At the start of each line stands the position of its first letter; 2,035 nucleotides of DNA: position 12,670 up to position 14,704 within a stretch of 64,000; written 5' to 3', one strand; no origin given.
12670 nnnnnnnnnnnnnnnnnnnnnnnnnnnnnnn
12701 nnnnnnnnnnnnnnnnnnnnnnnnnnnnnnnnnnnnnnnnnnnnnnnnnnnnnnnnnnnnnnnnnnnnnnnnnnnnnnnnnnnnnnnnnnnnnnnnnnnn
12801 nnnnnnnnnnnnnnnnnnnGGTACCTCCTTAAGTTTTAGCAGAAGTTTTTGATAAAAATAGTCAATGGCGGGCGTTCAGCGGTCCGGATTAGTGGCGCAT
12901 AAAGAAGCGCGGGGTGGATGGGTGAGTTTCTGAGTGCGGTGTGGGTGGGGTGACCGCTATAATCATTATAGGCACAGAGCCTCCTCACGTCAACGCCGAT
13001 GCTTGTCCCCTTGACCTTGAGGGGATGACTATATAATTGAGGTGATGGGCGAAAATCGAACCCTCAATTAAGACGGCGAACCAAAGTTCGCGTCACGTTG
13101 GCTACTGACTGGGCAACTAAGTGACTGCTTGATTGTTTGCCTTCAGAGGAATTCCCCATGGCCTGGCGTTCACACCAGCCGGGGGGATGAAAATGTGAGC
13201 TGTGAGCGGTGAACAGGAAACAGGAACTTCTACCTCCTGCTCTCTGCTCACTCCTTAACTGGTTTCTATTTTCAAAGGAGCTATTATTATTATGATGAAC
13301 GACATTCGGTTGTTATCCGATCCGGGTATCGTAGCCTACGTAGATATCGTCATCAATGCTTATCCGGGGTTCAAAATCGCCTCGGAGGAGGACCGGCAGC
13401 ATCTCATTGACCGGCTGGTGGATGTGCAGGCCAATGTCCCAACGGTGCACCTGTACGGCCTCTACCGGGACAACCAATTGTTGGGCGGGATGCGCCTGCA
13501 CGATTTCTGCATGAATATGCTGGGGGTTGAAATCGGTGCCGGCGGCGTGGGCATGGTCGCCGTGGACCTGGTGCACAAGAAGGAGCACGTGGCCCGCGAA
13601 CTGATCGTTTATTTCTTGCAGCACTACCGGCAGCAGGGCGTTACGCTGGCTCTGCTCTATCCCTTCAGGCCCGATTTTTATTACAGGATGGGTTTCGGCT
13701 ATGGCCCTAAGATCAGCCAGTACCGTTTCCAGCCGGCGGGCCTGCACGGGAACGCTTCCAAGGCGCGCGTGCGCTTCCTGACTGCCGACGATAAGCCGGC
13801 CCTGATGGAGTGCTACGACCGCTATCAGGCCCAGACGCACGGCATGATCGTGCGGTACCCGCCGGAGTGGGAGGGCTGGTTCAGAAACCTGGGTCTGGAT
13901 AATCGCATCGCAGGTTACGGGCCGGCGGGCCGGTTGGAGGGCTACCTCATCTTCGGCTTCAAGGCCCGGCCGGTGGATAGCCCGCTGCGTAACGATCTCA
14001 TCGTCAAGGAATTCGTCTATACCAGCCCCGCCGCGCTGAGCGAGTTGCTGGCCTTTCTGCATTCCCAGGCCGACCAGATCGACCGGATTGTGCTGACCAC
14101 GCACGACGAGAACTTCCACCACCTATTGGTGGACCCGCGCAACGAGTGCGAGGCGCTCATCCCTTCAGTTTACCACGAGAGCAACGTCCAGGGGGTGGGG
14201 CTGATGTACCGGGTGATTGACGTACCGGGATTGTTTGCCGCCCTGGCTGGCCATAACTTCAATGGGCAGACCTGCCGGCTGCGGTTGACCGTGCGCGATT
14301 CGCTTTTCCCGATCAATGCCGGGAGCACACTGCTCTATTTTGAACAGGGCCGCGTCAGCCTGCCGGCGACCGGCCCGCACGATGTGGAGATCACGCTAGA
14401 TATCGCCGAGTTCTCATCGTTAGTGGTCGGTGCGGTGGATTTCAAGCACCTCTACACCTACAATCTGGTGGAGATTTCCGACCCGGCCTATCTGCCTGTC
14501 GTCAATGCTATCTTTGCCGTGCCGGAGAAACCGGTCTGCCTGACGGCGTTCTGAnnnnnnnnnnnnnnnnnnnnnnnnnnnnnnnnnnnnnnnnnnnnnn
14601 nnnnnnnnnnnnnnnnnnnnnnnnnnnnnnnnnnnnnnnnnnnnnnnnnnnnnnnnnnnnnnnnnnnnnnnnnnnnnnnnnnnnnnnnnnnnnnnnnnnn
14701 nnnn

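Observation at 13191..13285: Family B: ~95-nt near-identical leader directly upstream of two unrelated start codons, with lacO-like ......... and indel-type variation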

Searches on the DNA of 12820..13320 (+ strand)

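Call 50: search_rna_families(source=window, start=12820, end=13320, threshold=evalue, max_evalue=10)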
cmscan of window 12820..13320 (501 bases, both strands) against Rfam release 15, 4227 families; matches with E-value up to 10: 1.
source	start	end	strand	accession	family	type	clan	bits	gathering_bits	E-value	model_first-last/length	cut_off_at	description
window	12944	12997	-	RF01129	sR44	Gene; snRNA; snoRNA; CD-box;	-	10.9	45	4.6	1-55/55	no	Small nucleolar RNA sR44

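Call 90: search_dna_similar(query=window:13143-13291:+, collection=plasmids, mode=distant, max_evalue=0.001, max_rows=10)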
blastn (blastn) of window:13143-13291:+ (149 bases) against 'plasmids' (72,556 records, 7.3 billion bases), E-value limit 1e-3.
No match.

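Call 91: search_dna_similar(query=window:13143-13291:+, collection=phages, mode=distant, max_evalue=0.001, max_rows=10)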
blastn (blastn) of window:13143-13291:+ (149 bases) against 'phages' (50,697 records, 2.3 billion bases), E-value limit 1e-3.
No match.

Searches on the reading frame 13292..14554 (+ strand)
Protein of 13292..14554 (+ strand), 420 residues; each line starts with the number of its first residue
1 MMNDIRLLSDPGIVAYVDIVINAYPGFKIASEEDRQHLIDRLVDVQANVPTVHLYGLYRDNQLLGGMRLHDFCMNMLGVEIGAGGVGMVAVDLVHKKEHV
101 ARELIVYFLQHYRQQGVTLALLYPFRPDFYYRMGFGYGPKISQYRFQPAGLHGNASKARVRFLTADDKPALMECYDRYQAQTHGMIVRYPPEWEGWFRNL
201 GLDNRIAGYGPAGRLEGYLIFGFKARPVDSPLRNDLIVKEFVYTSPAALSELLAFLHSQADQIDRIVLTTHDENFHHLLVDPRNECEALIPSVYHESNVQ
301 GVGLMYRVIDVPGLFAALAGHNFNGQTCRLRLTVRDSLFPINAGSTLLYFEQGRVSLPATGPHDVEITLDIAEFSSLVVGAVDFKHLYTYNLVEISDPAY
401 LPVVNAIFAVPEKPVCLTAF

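Call 15: find_encoding_contigs(protein=window:13292-14554:+, flank=10000, max_places=10)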
Protein window:13292-14554:+ (420 aa): 2 contigs read that carry it; 2 places shown.
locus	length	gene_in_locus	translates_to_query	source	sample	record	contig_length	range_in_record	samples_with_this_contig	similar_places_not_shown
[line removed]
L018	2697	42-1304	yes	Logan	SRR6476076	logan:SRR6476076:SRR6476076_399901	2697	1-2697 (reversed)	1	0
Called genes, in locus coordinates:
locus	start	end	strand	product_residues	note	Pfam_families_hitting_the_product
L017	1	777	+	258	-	?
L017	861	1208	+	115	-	-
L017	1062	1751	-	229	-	-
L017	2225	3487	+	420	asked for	PF13527:Acetyltransf_9, PF17668:Acetyltransf_17, PF13530:SCP2_2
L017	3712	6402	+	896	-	PF05228:CHASE4, PF00672:HAMP (weak), PF00989:PAS (weak), PF13188:PAS_8, PF13185:GAF_2, PF01590:GAF, PF13492:GAF_3, PF02518:HATPase_c, +2 more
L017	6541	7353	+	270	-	PF00072:Response_reg, PF00486:Trans_reg_C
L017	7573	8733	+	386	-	PF13400:Tad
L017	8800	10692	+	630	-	PF07811:TadE, PF13620:CarboxypepD_reg (faint), PF07705:CARDB (faint)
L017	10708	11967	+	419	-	-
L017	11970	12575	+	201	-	-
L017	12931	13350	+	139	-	PF07811:TadE, PF13400:Tad (weak)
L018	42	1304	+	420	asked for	PF13527:Acetyltransf_9, PF17668:Acetyltransf_17, PF13530:SCP2_2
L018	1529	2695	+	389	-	?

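Call 16: search_protein_families(library=pfam, proteins=[window:13292-14554:+])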
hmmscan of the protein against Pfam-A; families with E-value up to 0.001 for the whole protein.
window:13292-14554:+ (420 aa): 3 families
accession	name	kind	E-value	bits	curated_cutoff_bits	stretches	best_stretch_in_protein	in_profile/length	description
PF13527.13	Acetyltransf_9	-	1.8e-19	70.4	25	1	6-137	3-126/127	Acetyltransferase (GNAT) domain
PF17668.7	Acetyltransf_17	-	2.4e-16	60.8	25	1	184-287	1-105/114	Acetyltransferase (GNAT) domain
PF13530.11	SCP2_2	-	2.8e-11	44.3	23.2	1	317-416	4-104/105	Sterol carrier protein domain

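Call 37: find_homologous_proteins(query=window:13292-14554:+, max_evalue=1e-30)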
Query window:13292-14554:+ (420 aa): 1183 proteins with E <= 1e-30 among 8000 candidates; the best 120 are listed.
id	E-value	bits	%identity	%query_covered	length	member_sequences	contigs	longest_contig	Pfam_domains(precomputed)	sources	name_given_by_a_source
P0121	2.3e-277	938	97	100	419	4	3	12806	PF13530.12,PF13527.14,PF17668.8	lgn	-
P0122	1.2e-206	705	73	100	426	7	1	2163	PF13530.12,PF13527.14,PF17668.8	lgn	-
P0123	1.1e-203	695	72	100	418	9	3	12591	PF13530.12,PF13527.14,PF17668.8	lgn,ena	-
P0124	2.7e-203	694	72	100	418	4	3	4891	PF13530.12,PF13527.14,PF17668.8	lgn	-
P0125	2.8e-203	694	71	100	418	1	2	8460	PF13530.12,PF13527.14,PF17668.8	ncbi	-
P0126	8.8e-201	686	71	100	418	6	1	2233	PF13530.12,PF13527.14,PF17668.8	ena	-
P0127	3.1e-200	684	70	100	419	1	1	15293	PF13530.12,PF13527.14,PF17668.8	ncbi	-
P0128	6.9e-200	683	72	100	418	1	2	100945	PF13530.12,PF13527.14,PF17668.8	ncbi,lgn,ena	-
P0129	1.9e-199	681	70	100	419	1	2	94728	PF13530.12,PF13527.14,PF17668.8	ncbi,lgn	ncbi:MAG: enhanced intracellular survival protein Eis [Anaerolineales bacterium]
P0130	2.5e-198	678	70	100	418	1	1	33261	PF13530.12,PF13527.14,PF17668.8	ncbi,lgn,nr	ncbi:MAG: GNAT family N-acetyltransferase [Anaerolineae bacterium]|nr:GNAT family N-acetyltransferas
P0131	4.7e-198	677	71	100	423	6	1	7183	PF13530.12,PF13527.14,PF17668.8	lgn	-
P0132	7.7e-196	669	70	100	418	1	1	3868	PF13530.12,PF13527.14,PF17668.8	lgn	-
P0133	5.4e-195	667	68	100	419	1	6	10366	PF13530.12,PF13527.14,PF17668.8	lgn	-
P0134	2.6e-192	658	67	100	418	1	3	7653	PF13530.12,PF13527.14,PF17668.8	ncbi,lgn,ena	-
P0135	8.5e-192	656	70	96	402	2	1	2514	PF13530.12,PF13527.14,PF17668.8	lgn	-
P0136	9.0e-184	630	65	100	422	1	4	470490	PF13530.12,PF13527.14,PF17668.8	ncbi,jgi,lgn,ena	-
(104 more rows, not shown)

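Call 38: find_encoding_contigs(protein=P0121, flank=10000, max_places=4)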
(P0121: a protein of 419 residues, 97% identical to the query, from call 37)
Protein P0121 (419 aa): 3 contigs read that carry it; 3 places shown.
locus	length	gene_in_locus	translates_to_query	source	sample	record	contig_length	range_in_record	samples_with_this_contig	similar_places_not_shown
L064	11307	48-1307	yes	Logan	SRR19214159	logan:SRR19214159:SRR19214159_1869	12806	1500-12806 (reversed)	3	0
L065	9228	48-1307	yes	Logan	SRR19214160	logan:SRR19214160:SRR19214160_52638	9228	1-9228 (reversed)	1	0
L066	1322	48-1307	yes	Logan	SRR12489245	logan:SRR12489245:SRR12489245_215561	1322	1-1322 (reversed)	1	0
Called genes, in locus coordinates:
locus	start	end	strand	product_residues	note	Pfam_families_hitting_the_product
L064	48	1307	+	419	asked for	PF13527:Acetyltransf_9, PF17668:Acetyltransf_17, PF13530:SCP2_2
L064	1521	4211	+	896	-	PF05228:CHASE4, PF00672:HAMP (weak), PF00989:PAS (weak), PF13188:PAS_8, PF13185:GAF_2, PF01590:GAF, PF13492:GAF_3, PF02518:HATPase_c, +2 more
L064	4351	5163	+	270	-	PF00072:Response_reg, PF00486:Trans_reg_C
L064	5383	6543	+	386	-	PF13400:Tad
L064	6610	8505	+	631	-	PF07811:TadE, PF13620:CarboxypepD_reg (faint), PF07705:CARDB (faint)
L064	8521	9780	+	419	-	-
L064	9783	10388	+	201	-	-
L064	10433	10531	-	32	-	-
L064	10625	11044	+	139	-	PF07811:TadE, PF13400:Tad (weak)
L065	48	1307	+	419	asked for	PF13527:Acetyltransf_9, PF17668:Acetyltransf_17, PF13530:SCP2_2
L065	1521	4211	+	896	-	PF05228:CHASE4, PF00672:HAMP (weak), PF00989:PAS (weak), PF13188:PAS_8, PF13185:GAF_2, PF01590:GAF, PF13492:GAF_3, PF02518:HATPase_c, +2 more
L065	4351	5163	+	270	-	PF00072:Response_reg, PF00486:Trans_reg_C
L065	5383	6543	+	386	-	PF13400:Tad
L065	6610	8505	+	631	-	PF07811:TadE, PF13620:CarboxypepD_reg (faint), PF07705:CARDB (faint)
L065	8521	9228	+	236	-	?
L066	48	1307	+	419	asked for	PF13527:Acetyltransf_9, PF17668:Acetyltransf_17, PF13530:SCP2_2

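Call 39: find_encoding_contigs(protein=P0128, flank=10000, max_places=3)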
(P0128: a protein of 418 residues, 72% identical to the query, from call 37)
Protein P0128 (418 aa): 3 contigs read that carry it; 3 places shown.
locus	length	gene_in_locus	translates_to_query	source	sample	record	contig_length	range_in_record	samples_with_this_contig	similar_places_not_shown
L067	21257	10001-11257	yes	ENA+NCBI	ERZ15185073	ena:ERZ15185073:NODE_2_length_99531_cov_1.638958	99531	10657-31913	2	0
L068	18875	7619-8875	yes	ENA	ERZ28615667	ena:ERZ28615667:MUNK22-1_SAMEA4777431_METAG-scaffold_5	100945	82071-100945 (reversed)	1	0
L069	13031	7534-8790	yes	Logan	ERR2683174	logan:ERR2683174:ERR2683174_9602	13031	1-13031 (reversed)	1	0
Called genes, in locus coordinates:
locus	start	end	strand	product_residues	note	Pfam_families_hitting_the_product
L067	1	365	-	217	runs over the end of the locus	-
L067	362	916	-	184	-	PF01476:LysM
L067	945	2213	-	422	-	-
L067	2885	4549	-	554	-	PF00270:DEAD, PF00271:Helicase_C, PF25399:DeaD_dimer (weak), PF03880:DbpA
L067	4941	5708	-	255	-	PF02146:SIR2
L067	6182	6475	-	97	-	-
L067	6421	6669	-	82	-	PF03966:Trm112p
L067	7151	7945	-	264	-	PF01061:ABC2_membrane (weak), PF12679:ABC2_membrane_2, PF12730:ABC2_membrane_4 (weak), PF13346:ABC2_membrane_5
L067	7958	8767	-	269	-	PF12679:ABC2_membrane_2, PF13346:ABC2_membrane_5 (weak)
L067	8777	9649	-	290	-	PF00005:ABC_tran, PF13304:AAA_21, PF13732:DrrA1-3_C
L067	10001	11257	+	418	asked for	PF13527:Acetyltransf_9, PF17668:Acetyltransf_17, PF13530:SCP2_2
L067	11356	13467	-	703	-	PF08486:SpoIID, PF16158:N_BRCA1_IG (faint)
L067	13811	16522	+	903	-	PF13191:AAA_16, PF25873:WHD_MalT, PF17874:TPR_MalT, PF10345:Cohesin_load (faint), PF00196:GerE, PF08281:Sigma70_r4_2 (weak)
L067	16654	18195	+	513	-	PF20154:LNT_N, PF00795:CN_hydrolase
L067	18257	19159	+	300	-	PF02517:Rce1-like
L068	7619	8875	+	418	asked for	PF13527:Acetyltransf_9, PF17668:Acetyltransf_17, PF13530:SCP2_2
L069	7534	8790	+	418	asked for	PF13527:Acetyltransf_9, PF17668:Acetyltransf_17, PF13530:SCP2_2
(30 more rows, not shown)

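Call 75: find_encoding_contigs(protein=P0136, flank=10000, max_places=4)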
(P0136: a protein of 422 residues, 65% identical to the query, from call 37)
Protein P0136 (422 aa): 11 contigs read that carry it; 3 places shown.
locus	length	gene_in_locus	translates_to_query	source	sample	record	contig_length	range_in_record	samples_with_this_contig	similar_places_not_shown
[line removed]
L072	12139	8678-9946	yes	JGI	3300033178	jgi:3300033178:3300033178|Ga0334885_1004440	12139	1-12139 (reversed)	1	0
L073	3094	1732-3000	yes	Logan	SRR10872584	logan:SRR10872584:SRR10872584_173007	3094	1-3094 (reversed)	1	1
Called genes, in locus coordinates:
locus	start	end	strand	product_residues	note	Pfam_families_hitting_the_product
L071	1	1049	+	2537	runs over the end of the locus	PF08447:PAS_3, PF13188:PAS_8, PF01590:GAF, PF13185:GAF_2, PF13492:GAF_3, PF13185:GAF_2, PF08447:PAS_3, PF00989:PAS, +28 more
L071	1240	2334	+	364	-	PF00072:Response_reg, PF00211:Guanylate_cyc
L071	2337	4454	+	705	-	PF00291:PALP, PF00072:Response_reg, PF22614:Slo-like_RCK (faint), PF00072:Response_reg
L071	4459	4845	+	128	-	PF00072:Response_reg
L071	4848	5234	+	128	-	PF00072:Response_reg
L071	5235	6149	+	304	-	PF00583:Acetyltransf_1, PF13673:Acetyltransf_10 (weak), PF13508:Acetyltransf_7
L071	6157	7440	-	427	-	PF05977:MFS_3, PF07690:MFS_1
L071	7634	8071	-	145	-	PF00581:Rhodanese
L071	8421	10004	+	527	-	PF16697:Yop-YscD_cpl, PF00498:FHA, PF01590:GAF, PF13185:GAF_2, PF13492:GAF_3, PF00211:Guanylate_cyc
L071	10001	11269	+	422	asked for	PF13527:Acetyltransf_9, PF17668:Acetyltransf_17, PF13530:SCP2_2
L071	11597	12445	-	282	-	PF00589:Phage_integrase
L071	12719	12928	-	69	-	-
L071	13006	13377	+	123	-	PF01381:HTH_3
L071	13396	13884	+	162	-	-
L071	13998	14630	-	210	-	PF13671:AAA_33 (weak)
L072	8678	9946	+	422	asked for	PF13527:Acetyltransf_9, PF17668:Acetyltransf_17, PF13530:SCP2_2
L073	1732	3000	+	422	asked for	PF13527:Acetyltransf_9, PF17668:Acetyltransf_17, PF13530:SCP2_2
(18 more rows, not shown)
